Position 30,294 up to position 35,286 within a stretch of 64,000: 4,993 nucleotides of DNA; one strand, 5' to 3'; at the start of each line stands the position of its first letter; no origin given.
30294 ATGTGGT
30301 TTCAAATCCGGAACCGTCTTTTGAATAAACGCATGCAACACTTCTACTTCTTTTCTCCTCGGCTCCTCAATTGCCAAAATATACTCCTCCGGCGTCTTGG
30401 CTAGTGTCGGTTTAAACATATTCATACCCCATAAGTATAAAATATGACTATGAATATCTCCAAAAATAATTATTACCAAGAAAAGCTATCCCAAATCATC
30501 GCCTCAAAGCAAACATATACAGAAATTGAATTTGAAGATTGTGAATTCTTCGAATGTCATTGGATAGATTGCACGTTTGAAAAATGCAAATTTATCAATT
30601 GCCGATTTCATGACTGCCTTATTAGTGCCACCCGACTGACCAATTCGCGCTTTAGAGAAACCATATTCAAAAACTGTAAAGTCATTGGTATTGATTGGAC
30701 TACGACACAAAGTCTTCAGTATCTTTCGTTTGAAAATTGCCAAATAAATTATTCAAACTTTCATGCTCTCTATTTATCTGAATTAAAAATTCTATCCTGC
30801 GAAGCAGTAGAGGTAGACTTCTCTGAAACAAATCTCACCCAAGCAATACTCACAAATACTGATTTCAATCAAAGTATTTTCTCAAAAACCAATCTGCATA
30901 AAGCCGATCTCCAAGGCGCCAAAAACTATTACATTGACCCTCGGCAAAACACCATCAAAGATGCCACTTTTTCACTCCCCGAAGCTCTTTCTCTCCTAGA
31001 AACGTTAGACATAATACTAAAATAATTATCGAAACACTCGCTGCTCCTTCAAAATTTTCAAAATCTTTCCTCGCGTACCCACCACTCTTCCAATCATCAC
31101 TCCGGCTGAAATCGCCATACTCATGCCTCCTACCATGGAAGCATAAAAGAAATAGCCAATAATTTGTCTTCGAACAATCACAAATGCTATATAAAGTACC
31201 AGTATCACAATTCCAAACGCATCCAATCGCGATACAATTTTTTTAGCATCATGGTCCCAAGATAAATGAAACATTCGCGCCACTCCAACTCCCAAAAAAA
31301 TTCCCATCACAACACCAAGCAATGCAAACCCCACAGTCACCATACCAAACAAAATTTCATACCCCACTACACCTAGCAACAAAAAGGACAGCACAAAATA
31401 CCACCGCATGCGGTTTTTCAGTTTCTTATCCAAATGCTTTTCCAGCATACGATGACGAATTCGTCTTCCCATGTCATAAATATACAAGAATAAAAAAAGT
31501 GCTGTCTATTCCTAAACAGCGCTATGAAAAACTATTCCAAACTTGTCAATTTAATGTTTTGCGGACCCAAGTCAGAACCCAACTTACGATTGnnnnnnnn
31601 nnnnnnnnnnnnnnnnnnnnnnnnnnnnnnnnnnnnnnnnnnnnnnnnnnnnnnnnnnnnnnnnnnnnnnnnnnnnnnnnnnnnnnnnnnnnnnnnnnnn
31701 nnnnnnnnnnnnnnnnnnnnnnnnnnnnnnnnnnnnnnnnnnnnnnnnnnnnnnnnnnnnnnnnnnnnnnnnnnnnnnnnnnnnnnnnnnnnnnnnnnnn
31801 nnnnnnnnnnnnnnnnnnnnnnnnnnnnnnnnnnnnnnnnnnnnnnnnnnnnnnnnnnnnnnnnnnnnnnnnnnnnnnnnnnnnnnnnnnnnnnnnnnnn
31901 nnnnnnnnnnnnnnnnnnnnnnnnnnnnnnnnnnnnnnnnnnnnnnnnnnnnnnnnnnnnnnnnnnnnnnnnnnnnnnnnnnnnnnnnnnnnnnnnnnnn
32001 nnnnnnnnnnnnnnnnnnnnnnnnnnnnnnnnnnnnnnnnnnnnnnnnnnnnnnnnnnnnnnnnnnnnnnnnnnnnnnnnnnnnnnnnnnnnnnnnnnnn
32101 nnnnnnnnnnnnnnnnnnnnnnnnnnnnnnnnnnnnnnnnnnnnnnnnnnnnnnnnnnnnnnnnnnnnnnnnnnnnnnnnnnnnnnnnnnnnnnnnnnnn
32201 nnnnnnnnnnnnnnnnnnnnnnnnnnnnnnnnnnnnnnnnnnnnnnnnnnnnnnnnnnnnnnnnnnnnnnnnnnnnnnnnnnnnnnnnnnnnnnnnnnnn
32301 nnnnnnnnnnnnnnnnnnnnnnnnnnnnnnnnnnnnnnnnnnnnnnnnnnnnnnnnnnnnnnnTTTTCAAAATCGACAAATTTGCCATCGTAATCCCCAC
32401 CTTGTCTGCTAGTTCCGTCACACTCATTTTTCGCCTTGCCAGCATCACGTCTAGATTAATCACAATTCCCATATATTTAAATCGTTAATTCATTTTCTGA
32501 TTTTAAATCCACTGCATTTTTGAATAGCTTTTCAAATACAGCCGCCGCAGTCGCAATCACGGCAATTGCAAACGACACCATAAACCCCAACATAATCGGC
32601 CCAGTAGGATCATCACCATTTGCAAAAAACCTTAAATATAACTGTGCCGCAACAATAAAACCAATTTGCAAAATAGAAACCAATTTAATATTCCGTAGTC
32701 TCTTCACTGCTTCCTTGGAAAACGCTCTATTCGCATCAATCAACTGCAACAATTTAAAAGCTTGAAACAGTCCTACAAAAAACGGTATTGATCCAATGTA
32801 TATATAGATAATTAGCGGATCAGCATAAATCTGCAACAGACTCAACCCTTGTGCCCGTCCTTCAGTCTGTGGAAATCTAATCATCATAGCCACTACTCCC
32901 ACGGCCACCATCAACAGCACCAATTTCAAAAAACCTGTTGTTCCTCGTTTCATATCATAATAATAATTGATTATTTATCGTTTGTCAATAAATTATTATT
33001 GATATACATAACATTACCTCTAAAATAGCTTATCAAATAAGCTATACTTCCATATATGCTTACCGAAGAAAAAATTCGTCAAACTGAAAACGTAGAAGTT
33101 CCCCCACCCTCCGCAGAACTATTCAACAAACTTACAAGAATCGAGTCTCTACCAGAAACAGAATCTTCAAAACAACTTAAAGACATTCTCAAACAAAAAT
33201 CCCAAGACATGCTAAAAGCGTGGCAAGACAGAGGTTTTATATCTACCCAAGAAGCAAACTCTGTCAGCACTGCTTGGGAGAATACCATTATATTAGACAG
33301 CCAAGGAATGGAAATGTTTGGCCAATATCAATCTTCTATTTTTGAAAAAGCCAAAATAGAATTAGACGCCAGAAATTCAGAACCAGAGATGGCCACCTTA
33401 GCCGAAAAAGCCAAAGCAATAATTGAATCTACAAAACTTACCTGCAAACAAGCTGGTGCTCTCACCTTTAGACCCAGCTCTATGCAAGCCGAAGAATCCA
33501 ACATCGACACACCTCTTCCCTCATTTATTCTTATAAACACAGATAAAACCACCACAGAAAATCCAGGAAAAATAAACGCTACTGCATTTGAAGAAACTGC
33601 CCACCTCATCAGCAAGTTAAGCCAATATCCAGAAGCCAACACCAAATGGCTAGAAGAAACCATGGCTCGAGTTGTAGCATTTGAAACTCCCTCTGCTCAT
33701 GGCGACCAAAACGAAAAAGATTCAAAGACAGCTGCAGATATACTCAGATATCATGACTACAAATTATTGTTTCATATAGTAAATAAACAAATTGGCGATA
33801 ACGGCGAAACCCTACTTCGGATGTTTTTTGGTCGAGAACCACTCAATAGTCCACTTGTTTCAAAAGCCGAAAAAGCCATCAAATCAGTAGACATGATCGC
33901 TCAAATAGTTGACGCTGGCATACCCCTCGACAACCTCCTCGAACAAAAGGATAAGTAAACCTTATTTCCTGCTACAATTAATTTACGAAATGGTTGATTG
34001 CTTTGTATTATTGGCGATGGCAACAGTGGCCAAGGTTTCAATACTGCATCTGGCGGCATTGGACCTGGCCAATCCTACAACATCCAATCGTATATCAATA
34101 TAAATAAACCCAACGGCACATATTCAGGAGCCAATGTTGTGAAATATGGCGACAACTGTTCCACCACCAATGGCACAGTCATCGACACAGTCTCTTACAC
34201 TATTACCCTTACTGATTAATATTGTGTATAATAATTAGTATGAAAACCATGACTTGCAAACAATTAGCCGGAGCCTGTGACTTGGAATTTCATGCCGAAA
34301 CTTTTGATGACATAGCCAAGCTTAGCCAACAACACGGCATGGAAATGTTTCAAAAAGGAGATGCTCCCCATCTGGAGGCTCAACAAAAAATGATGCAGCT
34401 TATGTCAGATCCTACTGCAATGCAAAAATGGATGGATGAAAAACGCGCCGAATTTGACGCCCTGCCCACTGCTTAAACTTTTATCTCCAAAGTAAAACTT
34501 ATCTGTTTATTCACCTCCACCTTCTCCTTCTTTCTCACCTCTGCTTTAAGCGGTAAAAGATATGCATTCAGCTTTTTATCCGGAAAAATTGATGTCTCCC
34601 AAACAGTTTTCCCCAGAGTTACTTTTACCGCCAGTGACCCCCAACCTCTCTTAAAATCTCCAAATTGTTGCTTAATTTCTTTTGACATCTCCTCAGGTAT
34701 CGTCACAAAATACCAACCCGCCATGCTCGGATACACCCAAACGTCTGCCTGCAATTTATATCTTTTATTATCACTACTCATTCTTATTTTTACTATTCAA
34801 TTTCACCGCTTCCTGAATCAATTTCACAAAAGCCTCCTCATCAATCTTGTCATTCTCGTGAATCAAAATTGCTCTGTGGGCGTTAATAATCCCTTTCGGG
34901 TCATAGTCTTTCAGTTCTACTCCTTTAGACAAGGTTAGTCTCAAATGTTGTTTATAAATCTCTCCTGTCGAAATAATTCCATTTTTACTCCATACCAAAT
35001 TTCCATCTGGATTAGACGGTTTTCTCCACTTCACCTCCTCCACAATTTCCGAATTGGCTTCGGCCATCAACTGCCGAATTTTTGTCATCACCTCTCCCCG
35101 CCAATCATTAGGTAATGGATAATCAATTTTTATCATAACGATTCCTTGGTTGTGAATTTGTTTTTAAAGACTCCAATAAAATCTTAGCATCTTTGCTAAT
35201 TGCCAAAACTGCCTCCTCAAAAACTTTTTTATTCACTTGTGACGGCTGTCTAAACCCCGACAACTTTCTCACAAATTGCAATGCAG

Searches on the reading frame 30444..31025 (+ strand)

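Call 57: search_protein_families(library=pfam, proteins=[window:30444-31025:+], max_evalue=0.001)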
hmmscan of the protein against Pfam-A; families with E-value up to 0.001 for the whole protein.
window:30444-31025:+ (193 aa): 5 families
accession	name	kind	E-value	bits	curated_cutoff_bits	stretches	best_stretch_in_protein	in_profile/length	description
PF13599.13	Pentapeptide_4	-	6.9e-26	90.6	38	3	29-106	2-78/78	Pentapeptide repeat region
PF00805.28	Pentapeptide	-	2.5e-18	65.7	20.2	2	125-160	2-37/40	Pentapeptide repeats (8 copies)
PF13576.12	Pentapeptide_3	-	2.3e-11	44.1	27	1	35-78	1-47/48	Pentapeptide repeats (9 copies)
PF23894.2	LD_SV2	-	2.1e-06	28.4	29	0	8-75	25-92/92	SV2A/B/C luminal domain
PF13229.12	Beta_helix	-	0.00013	22.1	25.9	1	4-111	35-144/158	Right handed beta helix region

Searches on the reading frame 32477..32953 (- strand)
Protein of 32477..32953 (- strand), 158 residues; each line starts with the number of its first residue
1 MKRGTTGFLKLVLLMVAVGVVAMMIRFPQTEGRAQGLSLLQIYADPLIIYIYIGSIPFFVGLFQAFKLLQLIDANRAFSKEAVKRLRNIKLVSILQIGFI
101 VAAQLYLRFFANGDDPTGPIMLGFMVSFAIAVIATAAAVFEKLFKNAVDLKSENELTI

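Call 83: search_protein_families(library=pfam, proteins=[window:32477-32953:-], max_evalue=0.001)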
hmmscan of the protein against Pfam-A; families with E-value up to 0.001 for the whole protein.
window:32477-32953:- (158 aa): 1 family
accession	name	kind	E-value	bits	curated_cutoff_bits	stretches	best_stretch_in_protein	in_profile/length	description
PF11188.13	DUF2975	-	1.3e-30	106.4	27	1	44-158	17-130/130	Protein of unknown function (DUF2975)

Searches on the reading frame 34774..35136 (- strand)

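Call 83: search_protein_families(library=pfam, proteins=[window:34774-35136:-], max_evalue=0.001)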
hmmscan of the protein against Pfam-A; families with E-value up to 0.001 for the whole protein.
window:34774-35136:- (120 aa): 1 family
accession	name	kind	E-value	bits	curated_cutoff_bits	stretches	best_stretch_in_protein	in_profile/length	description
PF08818.16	DUF1801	-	5.6e-12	46.3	27.2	1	13-111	1-85/85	Domain of unknown function (DU1801)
